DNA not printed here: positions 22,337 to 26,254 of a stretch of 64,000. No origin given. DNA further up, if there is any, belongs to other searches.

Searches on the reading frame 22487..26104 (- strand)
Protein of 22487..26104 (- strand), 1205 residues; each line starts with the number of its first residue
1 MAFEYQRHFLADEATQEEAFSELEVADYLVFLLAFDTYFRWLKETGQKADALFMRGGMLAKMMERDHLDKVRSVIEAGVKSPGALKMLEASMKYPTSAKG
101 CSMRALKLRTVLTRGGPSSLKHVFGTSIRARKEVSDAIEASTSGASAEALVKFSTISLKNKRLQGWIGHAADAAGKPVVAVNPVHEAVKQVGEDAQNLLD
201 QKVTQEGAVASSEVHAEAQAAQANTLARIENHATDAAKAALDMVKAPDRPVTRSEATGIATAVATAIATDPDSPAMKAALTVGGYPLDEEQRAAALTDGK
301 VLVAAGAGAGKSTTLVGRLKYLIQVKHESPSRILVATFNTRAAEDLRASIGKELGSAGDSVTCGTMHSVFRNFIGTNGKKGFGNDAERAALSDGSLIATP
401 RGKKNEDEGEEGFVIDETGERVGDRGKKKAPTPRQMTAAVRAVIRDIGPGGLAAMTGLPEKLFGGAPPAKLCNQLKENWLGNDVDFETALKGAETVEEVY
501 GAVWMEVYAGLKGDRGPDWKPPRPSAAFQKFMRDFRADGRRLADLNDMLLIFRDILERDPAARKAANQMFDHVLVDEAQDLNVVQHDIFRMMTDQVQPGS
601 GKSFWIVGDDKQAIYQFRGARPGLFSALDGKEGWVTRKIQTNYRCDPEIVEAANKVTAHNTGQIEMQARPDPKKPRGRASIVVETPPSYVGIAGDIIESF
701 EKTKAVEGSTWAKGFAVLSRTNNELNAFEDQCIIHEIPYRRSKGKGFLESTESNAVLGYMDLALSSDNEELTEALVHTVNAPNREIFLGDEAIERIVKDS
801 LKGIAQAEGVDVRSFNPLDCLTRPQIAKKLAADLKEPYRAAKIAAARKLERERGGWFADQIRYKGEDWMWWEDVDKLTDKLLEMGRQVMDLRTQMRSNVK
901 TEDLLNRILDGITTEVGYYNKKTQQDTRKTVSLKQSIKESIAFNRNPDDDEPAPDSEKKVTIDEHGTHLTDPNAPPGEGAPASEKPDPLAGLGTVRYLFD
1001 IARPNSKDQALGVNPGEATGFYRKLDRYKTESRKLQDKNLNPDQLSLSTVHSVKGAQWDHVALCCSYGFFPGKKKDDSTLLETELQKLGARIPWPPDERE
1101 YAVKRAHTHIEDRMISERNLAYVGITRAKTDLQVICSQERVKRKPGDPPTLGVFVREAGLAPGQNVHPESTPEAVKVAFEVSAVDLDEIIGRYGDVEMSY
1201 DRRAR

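Call 43: search_protein_families(library=pfam, proteins=[window:22487-26104:-], max_evalue=0.001)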
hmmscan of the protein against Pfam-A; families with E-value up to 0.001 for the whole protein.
window:22487-26104:- (1205 aa): 4 families
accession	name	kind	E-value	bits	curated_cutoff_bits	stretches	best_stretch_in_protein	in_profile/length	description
PF00580.27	UvrD-helicase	-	6.8e-42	144.4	23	1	289-629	3-267/271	UvrD/REP helicase N-terminal domain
PF13361.12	UvrD_C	-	2.6e-22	80.2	25.6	1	639-1138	3-349/350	UvrD-like helicase C-terminal domain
PF13245.12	AAA_19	-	4.5e-18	66.1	25.1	1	294-618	7-134/134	AAA domain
PF13538.12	UvrD_C_2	-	6e-06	26.5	27.4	0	1116-1133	33-50/52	UvrD-like helicase C-terminal domain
